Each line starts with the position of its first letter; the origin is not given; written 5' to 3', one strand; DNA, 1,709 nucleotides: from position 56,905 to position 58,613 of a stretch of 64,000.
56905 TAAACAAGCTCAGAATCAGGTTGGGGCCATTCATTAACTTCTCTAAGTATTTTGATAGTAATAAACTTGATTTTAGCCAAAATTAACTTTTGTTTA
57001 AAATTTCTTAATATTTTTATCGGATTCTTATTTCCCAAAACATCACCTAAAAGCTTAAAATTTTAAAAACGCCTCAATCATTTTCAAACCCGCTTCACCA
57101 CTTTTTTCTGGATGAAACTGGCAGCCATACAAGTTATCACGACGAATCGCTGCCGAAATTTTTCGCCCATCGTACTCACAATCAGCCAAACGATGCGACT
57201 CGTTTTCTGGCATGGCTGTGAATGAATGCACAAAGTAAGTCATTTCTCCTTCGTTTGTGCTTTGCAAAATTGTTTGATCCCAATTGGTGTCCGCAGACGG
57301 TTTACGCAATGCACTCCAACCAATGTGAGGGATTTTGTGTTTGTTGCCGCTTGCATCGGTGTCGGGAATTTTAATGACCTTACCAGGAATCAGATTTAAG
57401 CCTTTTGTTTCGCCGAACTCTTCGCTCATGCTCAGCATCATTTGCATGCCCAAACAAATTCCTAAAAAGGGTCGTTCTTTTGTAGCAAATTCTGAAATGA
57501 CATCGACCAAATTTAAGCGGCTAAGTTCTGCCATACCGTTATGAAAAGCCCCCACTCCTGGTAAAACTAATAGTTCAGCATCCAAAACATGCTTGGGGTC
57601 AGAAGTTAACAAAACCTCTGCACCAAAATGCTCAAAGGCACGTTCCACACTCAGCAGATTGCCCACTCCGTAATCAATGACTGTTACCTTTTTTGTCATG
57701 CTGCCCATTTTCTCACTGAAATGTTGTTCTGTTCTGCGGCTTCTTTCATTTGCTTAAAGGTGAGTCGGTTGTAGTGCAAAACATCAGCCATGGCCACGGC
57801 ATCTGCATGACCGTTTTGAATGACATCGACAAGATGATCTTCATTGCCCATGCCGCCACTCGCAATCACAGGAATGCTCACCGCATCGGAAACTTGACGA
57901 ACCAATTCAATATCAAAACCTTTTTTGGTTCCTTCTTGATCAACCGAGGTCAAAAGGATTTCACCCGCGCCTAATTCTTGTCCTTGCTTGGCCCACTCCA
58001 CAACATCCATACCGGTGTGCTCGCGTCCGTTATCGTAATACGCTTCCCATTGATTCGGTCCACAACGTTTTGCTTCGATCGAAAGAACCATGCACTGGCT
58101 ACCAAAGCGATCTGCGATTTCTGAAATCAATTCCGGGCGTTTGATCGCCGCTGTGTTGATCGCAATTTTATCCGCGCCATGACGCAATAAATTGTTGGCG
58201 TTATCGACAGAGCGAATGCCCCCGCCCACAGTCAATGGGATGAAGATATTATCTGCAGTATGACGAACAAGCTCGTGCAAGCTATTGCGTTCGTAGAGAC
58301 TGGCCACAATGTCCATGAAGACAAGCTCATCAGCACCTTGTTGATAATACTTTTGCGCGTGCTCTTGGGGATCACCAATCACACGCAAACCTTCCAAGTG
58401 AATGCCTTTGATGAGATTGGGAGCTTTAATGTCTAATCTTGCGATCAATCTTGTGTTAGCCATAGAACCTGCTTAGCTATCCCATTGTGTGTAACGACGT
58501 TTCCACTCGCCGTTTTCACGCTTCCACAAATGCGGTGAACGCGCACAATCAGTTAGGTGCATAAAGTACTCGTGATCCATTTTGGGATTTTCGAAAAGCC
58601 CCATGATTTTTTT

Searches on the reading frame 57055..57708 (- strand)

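Call 70: search_protein_families(library=pfam, proteins=[window:57055-57708:-], max_evalue=0.00001)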
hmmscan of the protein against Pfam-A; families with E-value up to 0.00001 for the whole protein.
window:57055-57708:- (217 aa): 1 family
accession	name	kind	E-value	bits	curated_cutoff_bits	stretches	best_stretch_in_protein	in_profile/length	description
PF00117.34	GATase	-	8.7e-22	78.1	22.8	1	10-214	2-186/190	Glutamine amidotransferase class-I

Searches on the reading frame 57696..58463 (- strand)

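Call 70: search_protein_families(library=pfam, proteins=[window:57696-58463:-], max_evalue=0.00001)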
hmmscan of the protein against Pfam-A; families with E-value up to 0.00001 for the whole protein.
window:57696-58463:- (255 aa): 4 families
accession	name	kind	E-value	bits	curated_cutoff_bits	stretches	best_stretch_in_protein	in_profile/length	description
PF00977.27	His_biosynth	-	1.5e-69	234.4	23.6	1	6-234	2-227/228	Histidine biosynthesis protein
PF03060.21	NMO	-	1e-09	38.7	28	1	184-226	181-222/331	Nitronate monooxygenase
PF02581.23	TMP-TENI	-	6.2e-08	32.7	27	0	164-225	119-176/180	Thiamine monophosphate synthase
PF01207.24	Dus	-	6.5e-07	29.2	20.4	0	176-246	164-233/311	Dihydrouridine synthase (Dus)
